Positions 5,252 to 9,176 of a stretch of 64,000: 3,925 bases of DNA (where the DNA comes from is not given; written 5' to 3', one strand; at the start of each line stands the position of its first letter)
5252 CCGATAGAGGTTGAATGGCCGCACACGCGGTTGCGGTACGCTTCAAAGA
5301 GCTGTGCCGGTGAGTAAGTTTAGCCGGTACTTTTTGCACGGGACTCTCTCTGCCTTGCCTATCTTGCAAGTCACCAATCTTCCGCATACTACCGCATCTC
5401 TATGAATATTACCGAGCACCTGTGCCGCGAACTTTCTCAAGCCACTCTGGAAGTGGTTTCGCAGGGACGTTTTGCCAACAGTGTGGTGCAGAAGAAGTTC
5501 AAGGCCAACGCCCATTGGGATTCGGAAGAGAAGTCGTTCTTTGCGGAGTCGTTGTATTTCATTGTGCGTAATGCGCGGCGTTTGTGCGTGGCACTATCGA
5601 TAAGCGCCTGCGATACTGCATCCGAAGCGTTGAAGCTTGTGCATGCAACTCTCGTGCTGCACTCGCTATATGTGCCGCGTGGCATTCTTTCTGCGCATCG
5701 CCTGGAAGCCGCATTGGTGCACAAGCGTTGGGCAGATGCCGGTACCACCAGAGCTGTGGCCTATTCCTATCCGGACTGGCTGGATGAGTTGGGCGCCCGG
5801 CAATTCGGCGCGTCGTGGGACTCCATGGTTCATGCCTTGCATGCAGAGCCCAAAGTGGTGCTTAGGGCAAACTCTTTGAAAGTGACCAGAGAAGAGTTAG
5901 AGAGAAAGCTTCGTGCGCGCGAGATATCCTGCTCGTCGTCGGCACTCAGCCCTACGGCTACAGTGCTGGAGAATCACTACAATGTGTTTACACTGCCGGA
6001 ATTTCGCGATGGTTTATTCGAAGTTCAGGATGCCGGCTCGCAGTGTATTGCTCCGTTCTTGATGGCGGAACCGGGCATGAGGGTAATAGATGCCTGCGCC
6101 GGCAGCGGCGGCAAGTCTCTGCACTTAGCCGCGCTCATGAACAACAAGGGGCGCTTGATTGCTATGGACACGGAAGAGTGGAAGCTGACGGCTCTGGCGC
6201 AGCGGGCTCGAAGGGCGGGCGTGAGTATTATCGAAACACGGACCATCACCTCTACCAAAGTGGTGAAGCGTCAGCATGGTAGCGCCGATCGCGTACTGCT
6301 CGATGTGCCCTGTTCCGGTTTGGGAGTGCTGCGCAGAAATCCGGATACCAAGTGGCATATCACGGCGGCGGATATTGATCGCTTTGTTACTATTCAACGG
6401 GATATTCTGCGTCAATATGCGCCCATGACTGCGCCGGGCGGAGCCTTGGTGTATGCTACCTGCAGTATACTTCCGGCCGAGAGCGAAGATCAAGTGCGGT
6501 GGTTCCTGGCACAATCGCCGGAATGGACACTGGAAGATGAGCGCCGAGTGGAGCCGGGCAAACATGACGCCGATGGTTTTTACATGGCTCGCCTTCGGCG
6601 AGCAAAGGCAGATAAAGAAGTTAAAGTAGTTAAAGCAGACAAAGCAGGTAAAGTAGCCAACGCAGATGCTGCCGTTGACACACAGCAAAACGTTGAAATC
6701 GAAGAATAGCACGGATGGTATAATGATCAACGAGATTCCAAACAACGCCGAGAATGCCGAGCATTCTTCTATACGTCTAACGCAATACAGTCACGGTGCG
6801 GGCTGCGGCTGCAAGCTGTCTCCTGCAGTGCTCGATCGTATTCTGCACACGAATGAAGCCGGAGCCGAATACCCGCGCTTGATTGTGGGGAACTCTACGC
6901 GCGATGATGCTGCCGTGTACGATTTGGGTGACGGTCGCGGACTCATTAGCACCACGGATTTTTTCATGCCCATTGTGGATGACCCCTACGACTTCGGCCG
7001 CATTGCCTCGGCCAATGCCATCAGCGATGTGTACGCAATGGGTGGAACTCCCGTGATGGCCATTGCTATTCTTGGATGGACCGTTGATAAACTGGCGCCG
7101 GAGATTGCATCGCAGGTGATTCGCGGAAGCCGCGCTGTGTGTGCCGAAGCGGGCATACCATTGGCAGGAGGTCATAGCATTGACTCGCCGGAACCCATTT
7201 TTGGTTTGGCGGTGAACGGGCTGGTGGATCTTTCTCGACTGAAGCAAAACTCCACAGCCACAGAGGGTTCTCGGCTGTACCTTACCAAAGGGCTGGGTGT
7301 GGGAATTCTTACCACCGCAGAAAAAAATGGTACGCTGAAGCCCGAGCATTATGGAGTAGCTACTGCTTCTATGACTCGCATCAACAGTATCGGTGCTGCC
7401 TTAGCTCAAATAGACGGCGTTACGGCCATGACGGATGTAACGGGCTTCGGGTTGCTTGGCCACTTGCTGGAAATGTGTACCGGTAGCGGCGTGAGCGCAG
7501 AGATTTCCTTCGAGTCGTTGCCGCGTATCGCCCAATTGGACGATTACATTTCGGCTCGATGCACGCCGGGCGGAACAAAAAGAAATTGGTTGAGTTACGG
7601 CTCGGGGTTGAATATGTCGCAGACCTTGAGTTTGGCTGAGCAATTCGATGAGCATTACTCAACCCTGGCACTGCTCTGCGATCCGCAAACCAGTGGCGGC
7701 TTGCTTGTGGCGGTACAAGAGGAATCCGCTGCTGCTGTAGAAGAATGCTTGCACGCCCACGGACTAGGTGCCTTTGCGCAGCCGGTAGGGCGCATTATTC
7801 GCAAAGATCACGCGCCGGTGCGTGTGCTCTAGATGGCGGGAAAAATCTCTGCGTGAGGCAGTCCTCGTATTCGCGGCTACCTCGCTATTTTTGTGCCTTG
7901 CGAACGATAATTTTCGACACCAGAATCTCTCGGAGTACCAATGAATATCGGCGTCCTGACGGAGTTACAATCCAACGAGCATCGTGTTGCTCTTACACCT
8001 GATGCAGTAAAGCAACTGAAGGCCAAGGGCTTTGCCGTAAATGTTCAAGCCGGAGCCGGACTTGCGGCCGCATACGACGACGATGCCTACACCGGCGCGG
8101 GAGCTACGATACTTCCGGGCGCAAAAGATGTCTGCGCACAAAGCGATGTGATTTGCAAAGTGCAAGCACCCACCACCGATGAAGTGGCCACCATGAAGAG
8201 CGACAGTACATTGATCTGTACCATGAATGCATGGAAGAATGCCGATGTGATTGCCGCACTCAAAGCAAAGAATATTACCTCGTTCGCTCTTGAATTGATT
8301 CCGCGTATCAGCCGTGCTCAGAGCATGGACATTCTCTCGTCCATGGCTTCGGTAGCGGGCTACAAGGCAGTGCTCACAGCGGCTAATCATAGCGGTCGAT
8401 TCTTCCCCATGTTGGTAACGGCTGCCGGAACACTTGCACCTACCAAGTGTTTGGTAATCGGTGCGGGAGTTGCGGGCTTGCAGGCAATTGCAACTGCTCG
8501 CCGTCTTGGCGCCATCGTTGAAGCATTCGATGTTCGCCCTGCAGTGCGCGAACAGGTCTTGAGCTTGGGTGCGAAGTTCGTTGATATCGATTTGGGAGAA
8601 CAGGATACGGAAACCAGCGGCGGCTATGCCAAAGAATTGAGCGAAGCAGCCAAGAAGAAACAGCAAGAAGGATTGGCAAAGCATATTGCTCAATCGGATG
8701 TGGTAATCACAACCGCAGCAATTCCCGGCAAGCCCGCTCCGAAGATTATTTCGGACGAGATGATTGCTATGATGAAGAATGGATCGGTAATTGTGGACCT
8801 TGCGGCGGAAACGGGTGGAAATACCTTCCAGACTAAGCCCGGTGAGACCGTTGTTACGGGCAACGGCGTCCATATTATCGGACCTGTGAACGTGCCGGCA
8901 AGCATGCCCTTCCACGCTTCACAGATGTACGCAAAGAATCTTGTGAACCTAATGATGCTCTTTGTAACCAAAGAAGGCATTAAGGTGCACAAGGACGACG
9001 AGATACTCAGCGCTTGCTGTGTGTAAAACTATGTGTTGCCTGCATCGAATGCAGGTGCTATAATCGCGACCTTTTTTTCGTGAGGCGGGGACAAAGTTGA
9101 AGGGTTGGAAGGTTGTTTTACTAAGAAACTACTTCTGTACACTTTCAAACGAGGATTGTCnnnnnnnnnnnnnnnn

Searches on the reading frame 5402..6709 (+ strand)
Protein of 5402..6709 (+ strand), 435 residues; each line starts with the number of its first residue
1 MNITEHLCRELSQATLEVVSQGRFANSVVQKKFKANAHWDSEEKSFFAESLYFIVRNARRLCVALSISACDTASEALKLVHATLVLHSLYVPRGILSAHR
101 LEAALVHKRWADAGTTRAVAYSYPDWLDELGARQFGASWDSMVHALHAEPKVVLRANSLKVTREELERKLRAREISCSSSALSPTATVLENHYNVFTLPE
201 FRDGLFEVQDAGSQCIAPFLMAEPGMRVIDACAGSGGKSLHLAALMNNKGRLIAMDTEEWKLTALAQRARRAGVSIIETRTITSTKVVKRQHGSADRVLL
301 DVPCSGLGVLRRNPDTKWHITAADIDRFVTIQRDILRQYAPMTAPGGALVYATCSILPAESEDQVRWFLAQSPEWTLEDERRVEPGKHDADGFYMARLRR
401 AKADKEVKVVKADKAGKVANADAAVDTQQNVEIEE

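Call 46: search_protein_families(library=pfam, proteins=[window:5402-6709:+], max_evalue=0.00001)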
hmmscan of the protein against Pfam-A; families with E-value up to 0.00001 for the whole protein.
window:5402-6709:+ (435 aa): 2 families
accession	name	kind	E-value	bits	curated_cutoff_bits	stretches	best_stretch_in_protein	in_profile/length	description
PF01189.24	Methyltr_RsmB-F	-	4.4e-43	147.7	27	1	220-398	4-198/199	16S rRNA methyltransferase RsmB/F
PF22458.1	RsmF-B_ferredox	-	3e-12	47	27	1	123-195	1-73/74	Methyltr_RsmF/B-like, ferredoxin-like domain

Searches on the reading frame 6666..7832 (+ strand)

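Call 46: search_protein_families(library=pfam, proteins=[window:6666-7832:+], max_evalue=0.00001)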
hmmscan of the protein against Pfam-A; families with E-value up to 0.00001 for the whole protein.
window:6666-7832:+ (388 aa): 2 families
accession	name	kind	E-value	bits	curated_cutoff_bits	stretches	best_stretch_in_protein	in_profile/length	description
PF00586.29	AIRS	-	2.7e-25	89.4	24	1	80-187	2-112/112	AIR synthase related protein, N-terminal domain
PF02769.27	AIRS_C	-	5.5e-21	75.8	23.1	1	200-383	2-151/156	AIR synthase related protein, C-terminal domain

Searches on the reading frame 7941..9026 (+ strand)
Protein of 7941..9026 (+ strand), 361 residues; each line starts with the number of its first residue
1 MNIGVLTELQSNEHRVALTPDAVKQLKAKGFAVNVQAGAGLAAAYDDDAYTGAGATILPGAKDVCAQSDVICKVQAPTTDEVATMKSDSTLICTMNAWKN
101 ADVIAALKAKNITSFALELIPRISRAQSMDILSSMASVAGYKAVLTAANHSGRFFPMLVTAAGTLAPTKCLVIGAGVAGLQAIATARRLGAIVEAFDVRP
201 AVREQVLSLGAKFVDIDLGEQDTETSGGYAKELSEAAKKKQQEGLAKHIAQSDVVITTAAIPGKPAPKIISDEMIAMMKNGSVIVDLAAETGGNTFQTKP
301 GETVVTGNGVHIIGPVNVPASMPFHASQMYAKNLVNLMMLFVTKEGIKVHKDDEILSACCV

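Call 46: search_protein_families(library=pfam, proteins=[window:7941-9026:+], max_evalue=0.00001)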
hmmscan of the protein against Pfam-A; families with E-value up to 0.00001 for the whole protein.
window:7941-9026:+ (361 aa): 3 families
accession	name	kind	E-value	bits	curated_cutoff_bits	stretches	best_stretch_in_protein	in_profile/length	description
PF01262.27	AlaDh_PNT_C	-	2.1e-63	214.1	23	1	143-360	1-204/214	Alanine dehydrogenase/PNT, C-terminal domain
PF05222.21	AlaDh_PNT_N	-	1.4e-44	152.1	30.4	1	4-139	1-136/136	Alanine dehydrogenase/PNT, N-terminal domain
PF02826.25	2-Hacid_dh_C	-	3.4e-06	27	25.1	0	235-288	75-127/178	D-isomer specific 2-hydroxyacid dehydrogenase, NAD binding domain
